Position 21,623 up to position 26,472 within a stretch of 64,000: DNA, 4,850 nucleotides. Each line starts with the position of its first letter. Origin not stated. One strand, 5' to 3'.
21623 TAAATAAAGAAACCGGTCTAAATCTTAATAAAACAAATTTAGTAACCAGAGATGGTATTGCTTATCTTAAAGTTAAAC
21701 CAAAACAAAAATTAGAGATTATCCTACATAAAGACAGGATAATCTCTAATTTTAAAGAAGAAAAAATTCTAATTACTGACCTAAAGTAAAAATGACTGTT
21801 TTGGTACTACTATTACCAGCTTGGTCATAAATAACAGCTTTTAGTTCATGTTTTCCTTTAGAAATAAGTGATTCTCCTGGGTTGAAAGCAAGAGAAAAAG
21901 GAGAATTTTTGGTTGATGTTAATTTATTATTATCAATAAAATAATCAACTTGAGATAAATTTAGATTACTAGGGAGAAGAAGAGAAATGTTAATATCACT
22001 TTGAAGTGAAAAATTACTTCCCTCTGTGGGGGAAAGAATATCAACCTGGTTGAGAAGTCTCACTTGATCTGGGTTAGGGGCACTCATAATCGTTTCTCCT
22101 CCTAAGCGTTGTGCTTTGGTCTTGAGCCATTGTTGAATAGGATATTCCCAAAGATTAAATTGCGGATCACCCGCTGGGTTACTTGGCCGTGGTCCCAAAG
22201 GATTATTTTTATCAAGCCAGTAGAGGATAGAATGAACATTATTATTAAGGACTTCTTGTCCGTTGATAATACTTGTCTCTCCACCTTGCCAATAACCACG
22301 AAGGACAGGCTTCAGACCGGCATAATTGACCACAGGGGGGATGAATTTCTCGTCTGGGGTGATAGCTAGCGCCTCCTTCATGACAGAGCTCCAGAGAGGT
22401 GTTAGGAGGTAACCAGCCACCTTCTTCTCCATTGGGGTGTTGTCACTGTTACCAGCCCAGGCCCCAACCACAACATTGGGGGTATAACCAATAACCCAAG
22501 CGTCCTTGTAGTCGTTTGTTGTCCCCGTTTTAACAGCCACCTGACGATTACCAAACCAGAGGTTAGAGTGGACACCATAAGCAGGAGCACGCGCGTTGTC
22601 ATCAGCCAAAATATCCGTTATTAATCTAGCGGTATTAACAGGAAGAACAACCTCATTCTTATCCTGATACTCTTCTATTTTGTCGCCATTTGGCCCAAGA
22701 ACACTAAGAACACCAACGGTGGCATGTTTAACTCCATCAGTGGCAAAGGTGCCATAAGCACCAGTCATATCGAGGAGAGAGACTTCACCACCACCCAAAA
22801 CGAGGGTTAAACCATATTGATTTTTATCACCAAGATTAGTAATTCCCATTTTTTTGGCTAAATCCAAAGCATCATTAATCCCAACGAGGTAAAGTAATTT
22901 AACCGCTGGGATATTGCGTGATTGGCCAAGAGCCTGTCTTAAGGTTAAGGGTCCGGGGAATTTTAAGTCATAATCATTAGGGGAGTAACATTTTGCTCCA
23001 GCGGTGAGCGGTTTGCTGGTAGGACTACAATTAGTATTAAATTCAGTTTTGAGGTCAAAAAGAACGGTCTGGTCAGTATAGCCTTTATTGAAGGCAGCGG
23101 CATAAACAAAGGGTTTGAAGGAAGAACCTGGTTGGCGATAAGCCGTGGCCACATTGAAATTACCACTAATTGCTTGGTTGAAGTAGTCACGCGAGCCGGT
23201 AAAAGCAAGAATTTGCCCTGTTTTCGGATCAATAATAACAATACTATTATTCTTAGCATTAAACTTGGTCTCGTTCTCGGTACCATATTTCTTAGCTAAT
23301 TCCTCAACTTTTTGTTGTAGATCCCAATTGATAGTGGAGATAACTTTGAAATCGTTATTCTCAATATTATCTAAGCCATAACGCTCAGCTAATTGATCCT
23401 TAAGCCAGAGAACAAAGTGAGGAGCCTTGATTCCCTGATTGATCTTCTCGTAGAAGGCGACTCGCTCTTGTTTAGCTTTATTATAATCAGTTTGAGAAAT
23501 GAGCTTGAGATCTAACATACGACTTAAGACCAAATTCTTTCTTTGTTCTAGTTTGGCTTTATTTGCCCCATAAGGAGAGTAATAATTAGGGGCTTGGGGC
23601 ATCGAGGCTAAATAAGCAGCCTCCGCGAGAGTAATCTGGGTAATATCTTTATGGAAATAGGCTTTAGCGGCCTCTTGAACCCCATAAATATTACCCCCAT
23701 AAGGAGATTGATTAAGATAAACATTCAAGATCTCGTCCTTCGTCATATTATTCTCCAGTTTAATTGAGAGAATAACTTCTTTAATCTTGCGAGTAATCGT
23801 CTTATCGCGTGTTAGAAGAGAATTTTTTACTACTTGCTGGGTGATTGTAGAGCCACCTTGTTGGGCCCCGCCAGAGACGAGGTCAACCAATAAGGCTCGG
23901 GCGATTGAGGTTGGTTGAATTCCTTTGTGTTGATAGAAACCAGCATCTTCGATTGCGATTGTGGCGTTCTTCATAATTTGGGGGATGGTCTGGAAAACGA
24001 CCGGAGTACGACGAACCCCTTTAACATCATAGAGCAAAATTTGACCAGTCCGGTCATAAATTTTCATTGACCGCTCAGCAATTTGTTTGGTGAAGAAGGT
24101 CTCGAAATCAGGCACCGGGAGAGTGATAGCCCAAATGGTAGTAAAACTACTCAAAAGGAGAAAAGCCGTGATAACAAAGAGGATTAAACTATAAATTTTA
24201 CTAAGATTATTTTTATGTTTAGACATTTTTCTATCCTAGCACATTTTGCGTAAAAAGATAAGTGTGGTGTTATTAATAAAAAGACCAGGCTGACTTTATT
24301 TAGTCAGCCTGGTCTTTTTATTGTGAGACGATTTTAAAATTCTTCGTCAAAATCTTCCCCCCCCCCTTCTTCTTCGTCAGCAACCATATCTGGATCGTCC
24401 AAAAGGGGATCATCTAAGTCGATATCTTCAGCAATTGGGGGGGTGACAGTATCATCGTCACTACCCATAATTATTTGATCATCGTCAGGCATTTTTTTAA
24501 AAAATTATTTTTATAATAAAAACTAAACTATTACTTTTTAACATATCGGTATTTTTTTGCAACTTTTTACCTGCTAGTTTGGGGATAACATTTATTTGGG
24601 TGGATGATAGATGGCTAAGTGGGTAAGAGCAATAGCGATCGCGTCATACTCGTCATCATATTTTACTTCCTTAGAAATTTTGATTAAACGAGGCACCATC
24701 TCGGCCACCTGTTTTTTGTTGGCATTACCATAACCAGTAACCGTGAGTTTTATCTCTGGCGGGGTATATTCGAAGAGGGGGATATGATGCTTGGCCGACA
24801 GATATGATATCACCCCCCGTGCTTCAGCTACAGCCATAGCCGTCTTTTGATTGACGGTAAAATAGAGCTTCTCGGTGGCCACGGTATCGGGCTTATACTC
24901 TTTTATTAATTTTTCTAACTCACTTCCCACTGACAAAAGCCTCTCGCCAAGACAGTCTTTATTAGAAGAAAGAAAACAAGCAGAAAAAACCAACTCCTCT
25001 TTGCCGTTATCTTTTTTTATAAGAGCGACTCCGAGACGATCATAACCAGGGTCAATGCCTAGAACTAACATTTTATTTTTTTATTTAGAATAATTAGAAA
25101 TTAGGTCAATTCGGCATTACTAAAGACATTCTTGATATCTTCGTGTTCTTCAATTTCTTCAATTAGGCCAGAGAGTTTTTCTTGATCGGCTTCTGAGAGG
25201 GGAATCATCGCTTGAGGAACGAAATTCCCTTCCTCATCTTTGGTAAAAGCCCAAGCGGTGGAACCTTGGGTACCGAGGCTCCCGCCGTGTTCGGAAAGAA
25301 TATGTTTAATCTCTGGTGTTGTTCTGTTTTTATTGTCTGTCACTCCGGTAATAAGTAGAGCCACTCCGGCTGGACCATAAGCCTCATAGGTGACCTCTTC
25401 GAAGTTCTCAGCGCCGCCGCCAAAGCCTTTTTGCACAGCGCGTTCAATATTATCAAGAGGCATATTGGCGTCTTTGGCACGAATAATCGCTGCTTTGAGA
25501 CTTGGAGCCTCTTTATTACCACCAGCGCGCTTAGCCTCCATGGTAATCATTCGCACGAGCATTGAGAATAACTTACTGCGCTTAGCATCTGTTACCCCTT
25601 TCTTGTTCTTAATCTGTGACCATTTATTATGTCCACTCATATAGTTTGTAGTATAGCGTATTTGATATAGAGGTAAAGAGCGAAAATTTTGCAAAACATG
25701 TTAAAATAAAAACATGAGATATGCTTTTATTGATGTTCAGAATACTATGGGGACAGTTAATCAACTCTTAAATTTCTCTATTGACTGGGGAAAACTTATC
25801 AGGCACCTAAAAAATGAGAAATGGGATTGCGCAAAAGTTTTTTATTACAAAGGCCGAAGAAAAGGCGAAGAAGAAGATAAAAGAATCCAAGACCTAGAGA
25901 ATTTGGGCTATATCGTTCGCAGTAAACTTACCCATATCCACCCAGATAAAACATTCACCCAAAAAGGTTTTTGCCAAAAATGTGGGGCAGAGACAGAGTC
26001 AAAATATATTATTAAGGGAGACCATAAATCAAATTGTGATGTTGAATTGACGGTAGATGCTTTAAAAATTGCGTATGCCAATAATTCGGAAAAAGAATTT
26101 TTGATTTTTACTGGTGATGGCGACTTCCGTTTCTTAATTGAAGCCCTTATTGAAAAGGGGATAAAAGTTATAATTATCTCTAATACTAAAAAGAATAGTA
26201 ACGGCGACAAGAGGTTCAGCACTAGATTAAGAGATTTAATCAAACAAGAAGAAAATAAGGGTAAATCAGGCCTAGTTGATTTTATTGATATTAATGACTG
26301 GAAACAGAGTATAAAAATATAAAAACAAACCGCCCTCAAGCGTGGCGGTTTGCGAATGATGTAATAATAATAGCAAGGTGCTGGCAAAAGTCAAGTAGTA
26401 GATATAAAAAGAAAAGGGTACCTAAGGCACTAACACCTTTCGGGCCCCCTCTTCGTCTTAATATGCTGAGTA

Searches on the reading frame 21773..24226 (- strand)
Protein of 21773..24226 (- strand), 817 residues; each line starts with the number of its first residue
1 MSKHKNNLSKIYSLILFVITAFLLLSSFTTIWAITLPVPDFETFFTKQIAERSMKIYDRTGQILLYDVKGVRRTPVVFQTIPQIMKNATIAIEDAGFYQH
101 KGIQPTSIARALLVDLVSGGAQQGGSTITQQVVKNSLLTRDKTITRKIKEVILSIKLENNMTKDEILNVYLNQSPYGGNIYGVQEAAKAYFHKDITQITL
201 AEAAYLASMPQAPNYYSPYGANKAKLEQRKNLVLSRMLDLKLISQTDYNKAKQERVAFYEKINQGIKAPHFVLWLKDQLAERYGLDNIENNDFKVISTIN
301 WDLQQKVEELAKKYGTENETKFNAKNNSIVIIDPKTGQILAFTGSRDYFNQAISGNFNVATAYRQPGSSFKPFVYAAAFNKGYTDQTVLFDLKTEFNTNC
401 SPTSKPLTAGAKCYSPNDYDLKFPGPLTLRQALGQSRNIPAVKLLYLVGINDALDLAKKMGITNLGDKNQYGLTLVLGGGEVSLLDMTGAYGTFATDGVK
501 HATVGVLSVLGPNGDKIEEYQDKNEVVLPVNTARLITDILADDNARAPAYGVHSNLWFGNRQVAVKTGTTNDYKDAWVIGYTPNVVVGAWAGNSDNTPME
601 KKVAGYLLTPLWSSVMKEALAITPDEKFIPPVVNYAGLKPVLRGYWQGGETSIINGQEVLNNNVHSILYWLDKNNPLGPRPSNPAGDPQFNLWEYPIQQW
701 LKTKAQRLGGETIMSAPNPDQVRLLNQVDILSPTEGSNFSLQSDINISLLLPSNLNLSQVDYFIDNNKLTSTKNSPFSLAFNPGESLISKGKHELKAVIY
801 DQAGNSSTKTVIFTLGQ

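Call 59: search_protein_families(library=pfam, proteins=[window:21773-24226:-], max_evalue=0.01)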
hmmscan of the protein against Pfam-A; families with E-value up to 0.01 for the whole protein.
window:21773-24226:- (817 aa): 4 families
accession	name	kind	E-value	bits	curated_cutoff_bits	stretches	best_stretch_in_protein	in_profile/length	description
PF00912.28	Transgly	-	1.8e-61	207.1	27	1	70-237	11-177/178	Transglycosylase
PF00905.27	Transpeptidase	-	7.8e-21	75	22.1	1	328-584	2-267/299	Penicillin binding protein transpeptidase domain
PF17957.7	Big_7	-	2.2e-08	35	24.1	1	727-797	2-70/70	Bacterial Ig domain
PF19077.6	Big_13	-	0.0064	17.4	27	0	767-814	52-99/102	Bacterial Ig-like domain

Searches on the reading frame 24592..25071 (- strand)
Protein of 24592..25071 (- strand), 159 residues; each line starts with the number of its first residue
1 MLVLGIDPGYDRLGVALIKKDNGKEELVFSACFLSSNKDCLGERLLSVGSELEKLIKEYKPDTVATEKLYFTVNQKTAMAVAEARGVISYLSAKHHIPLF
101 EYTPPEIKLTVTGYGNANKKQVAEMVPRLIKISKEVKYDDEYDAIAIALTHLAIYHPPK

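Call 59: search_protein_families(library=pfam, proteins=[window:24592-25071:-], max_evalue=0.01)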
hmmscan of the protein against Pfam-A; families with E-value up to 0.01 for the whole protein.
window:24592-25071:- (159 aa): 1 family
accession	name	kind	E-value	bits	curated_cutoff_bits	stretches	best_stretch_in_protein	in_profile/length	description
PF02075.23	RuvC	-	3e-39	134.7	22.2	1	3-151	1-148/148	Crossover junction endodeoxyribonuclease RuvC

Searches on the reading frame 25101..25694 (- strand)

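Call 59: search_protein_families(library=pfam, proteins=[window:25101-25694:-], max_evalue=0.01)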
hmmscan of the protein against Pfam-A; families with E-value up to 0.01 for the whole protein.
window:25101-25694:- (197 aa): 2 families
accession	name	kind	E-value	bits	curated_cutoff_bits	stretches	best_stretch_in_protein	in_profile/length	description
PF01709.26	Transcrip_reg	-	3.9e-27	95.4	27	2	98-152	1-55/160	TACO1/YebC second and third domain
PF20772.2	TACO1_YebC_N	-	1.1e-21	77.5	36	1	23-92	1-72/73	TACO1/YebC protein N-terminal domain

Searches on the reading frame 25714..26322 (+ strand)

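Call 59: search_protein_families(library=pfam, proteins=[window:25714-26322:+], max_evalue=0.01)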
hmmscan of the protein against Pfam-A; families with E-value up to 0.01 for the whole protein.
window:25714-26322:+ (202 aa): 1 family
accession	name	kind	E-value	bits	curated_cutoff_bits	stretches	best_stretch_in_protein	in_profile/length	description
PF01936.24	NYN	-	1.9e-15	58.1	24.2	1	5-159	5-128/145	NYN domain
